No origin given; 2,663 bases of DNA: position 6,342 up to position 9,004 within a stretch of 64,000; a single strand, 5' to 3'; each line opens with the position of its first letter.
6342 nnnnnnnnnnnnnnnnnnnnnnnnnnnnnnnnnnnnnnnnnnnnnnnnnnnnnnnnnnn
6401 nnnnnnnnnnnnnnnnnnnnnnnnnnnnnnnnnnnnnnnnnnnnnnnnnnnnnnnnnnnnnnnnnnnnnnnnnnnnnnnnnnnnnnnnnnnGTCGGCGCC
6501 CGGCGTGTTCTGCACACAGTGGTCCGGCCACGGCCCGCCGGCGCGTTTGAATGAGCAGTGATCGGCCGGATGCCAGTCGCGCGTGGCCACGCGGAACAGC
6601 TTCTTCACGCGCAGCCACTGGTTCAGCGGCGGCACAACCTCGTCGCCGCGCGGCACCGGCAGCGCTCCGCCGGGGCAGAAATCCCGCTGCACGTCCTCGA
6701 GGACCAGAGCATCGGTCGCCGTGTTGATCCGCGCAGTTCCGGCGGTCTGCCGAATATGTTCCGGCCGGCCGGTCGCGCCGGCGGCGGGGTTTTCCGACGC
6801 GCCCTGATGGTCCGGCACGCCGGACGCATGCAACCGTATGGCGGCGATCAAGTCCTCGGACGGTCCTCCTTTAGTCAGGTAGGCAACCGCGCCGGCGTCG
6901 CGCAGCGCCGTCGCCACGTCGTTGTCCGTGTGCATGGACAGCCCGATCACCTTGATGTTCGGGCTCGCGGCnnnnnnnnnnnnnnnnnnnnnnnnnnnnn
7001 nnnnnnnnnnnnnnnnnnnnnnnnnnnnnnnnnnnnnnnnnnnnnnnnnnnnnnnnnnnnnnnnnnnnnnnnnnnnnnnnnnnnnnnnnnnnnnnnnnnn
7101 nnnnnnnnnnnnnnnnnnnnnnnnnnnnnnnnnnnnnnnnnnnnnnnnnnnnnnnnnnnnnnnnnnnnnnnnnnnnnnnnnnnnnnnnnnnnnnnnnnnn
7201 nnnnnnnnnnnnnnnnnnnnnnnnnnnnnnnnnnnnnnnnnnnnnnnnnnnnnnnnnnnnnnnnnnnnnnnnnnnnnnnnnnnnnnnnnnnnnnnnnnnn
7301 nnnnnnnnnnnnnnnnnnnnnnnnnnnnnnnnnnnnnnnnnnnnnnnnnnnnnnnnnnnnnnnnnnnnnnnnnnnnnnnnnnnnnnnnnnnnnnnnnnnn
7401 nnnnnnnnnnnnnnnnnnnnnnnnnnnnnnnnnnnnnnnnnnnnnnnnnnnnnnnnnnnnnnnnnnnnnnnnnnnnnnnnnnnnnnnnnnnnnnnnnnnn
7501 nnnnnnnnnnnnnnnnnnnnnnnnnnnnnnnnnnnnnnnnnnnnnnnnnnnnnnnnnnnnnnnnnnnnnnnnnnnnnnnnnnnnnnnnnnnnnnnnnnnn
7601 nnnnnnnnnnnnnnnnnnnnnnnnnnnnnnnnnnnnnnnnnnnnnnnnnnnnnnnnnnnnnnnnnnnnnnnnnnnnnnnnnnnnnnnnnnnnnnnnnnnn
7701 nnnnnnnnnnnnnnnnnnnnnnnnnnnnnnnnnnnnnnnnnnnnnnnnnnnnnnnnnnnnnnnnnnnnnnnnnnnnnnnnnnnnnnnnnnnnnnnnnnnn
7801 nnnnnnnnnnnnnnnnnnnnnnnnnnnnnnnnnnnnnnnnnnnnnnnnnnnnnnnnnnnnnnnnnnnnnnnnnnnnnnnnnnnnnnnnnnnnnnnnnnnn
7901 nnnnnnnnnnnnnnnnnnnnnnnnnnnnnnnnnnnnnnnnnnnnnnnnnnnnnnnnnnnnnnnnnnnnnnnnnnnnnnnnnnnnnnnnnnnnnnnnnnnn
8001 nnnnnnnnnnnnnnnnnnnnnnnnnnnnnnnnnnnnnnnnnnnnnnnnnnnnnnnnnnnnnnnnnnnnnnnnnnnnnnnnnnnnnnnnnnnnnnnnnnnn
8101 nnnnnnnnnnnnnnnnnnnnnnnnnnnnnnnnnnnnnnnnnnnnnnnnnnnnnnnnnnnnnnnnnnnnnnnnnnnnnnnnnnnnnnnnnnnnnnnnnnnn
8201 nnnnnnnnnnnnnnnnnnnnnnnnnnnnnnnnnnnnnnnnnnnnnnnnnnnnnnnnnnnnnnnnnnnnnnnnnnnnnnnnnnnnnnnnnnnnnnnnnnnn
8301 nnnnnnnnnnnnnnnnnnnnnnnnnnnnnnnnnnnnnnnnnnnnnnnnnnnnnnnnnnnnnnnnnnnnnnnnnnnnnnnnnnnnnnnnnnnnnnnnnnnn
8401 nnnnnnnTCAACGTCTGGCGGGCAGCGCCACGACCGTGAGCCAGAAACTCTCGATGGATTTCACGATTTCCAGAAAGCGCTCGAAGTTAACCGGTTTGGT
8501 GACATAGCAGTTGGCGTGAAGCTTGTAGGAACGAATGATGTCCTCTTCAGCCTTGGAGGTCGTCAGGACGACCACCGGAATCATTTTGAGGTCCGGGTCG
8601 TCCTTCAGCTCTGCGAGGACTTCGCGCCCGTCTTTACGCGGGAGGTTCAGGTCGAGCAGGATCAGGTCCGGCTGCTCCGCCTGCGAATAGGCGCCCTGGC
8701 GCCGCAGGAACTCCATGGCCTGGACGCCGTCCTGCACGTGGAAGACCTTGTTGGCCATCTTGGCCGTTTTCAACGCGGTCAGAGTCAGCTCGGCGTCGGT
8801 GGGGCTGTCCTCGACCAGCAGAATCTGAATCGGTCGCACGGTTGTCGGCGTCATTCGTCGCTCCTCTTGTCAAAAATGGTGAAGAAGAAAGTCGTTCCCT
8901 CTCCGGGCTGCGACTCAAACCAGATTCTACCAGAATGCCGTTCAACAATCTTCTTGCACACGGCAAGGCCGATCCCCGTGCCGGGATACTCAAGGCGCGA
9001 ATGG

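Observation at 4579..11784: Two-component phosphorelay fused to NAD salvage: REC-HK-REC protein ends in a PncA nicotinamidase domain and is coupled to pncB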

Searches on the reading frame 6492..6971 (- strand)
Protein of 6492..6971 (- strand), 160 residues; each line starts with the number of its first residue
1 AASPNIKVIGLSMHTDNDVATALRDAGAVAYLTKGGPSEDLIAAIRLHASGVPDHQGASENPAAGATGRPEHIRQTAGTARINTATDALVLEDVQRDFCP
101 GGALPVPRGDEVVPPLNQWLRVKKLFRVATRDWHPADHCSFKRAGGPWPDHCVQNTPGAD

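Call 33: find_related_loci(query=window:6492-6971:-, collection=metagenome_contigs, flank=5000)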
Query window:6492-6971:- (160 aa) in metagenome_contigs; peptide patterns used: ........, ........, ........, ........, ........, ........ (x = any residue, [..] = any of these).
499 stretches matched a pattern; 389 encode a relative of the query (tblastn E <= 1e-3); the best 80 are kept; 80 distinct loci.
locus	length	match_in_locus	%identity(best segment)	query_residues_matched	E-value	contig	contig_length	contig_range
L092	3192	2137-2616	90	1-160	6e-100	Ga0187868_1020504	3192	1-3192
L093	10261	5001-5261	83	74-160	9e-50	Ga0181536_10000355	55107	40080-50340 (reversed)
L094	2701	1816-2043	83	85-160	4e-42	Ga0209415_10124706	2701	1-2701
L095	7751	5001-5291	66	65-160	2e-40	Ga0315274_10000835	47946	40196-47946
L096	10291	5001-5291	66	65-160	2e-40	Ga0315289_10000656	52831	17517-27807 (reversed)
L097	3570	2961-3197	73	82-160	6e-38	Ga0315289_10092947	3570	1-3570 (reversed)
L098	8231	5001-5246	63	79-160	9e-33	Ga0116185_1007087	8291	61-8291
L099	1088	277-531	62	68-159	8e-34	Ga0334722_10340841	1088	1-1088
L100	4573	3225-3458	69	82-159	1e-32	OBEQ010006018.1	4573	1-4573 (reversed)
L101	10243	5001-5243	65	80-160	3e-32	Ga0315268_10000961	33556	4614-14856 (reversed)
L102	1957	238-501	63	72-159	8e-32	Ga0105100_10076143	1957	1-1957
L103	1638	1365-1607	65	79-160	5e-32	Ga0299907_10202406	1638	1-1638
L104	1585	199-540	53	57-159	6e-32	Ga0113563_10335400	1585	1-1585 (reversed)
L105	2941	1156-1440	57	65-159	1e-31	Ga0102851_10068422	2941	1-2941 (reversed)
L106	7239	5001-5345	50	50-159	3e-31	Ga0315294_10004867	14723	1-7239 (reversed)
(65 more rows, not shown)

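Call 36: search_protein_families(library=pfam, proteins=[L092:532-2961:+], max_evalue=0.01)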
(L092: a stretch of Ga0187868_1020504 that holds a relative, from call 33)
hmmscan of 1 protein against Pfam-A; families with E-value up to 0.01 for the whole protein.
L092:532-2961:+ (810 aa): 10 families
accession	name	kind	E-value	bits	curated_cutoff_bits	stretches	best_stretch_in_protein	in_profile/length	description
PF00857.26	Isochorismatase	-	2e-25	90.3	27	1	623-796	2-170/175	Isochorismatase domain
PF00072.30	Response_reg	-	4.3e-25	88.5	30.2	1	468-581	1-111/111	Response regulator receiver domain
PF02518.31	HATPase_c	-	1.5e-13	51.6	26.4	1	342-434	6-109/111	Histidine kinase-, DNA gyrase B-, and HSP90-like ATPase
PF13426.13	PAS_9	-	1.6e-09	38.4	27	1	87-187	3-103/103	PAS domain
PF07730.19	HisKA_3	-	3.2e-08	34.4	24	1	234-298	1-67/68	Histidine kinase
PF13581.12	HATPase_c_2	-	2.2e-05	24.9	27.4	1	345-406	35-106/127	Histidine kinase-like ATPase domain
PF00989.32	PAS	-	2.4e-05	24.7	22.6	1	82-181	8-109/113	PAS fold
PF08447.18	PAS_3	-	0.00085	20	25.6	1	99-170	2-75/89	PAS fold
PF08448.16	PAS_4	-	0.0031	18.2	23.1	1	94-190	13-110/110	PAS fold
PF13188.13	PAS_8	-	0.0052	17.1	21.8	0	75-127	1-53/65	PAS domain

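Call 46: search_protein_families(library=pfam, proteins=[L092:2-526:+], max_evalue=0.001)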
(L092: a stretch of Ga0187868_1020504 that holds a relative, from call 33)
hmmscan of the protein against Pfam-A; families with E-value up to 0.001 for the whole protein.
L092:2-526:+ (175 aa): 1 family
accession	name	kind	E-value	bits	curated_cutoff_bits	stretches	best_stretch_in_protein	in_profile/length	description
PF07228.17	SpoIIE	-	1e-08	35.8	25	1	14-173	6-190/192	Stage II sporulation protein E (SpoIIE)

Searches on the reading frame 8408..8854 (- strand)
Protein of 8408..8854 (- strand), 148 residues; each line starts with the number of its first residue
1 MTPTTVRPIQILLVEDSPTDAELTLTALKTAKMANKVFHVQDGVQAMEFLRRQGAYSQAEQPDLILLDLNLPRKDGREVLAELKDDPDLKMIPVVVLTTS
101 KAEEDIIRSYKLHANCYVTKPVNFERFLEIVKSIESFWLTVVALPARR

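Call 3: search_protein_families(library=pfam, proteins=[window:8408-8854:-], max_evalue=0.01)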
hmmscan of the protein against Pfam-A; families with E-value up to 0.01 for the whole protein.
window:8408-8854:- (148 aa): 1 family
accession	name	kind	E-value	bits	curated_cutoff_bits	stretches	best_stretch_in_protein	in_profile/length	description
PF00072.30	Response_reg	-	5.3e-21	75.3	30.2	1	11-131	1-110/111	Response regulator receiver domain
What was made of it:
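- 8408..8854 (-): Single-domain receiver (REC) protein, 148 aa. Pfam Response_reg 75 bits (call 3).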

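Call 4: search_protein_families(library=ncbifam, proteins=[window:8408-8854:-], max_evalue=0.001)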
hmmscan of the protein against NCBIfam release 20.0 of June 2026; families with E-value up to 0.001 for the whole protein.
window:8408-8854:- (148 aa): 83 families (the best 25 are shown)
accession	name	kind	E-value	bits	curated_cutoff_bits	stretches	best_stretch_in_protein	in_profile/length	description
TIGR02154.1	PhoB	equivalog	1.4e-16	60.5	296.2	1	10-133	4-118/226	phosphate regulon transcriptional regulator PhoB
NF007135.0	PRK09581.1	equivalog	6.2e-16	58.2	474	1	10-137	4-122/457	PleD family two-component system response regulator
NF007935.0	PRK10651.1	equivalog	2.6e-13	49.6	250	1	8-133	6-122/216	two-component system response regulator NarL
NF040689.1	MtrAB_MtrA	equivalog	3.3e-13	49.5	300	1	11-131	1-109/219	MtrAB system response regulator MtrA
NF041866.1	EpsW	equivalog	3.8e-13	49.2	200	1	10-134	7-124/131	exopolysaccharide biosynthesis response regulator EpsW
NF040534.1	resp_reg_YycF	equivalog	5e-13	48.8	340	1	10-132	2-112/231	response regulator YycF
NF007982.1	PRK10710.1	equivalog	1.6e-11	44.3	380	1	8-134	7-121/235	envelope stress response regulator BaeR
NF038297.2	hybrid_HK_HrmK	equivalog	2.7e-11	42.8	725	1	9-132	491-605/607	hybrid histidine kinase/response regulator HrmK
NF011874.0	PRK15347.1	equivalog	3.9e-11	41.7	852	1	9-132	691-807/921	two component system sensor kinase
NF045944.1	ResRegRpaBCyano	equivalog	4.7e-11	42.5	330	1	29-125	16-102/229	response regulator transcription factor RpaB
TIGR01387.1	cztR_silR_copR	subfamily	5.4e-11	42.5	279.2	1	11-132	1-111/218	heavy metal response regulator transcription factor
NF045991.1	RespRegCtrARhodob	equivalog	5.8e-11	42.5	350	1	10-133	2-114/224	response regulator transcription factor CtrA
NF007901.0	PRK10610.1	equivalog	6.9e-11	42.4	189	1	9-124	6-113/129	chemotaxis response regulator CheY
NF051850.1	RespRegRprY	equivalog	8.1e-11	41.8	370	1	10-132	6-117/234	response regulator transcription factor RprY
NF007546.0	PRK10161.1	equivalog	1e-10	41.6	471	1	40-133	23-118/229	phosphate response regulator transcription factor PhoB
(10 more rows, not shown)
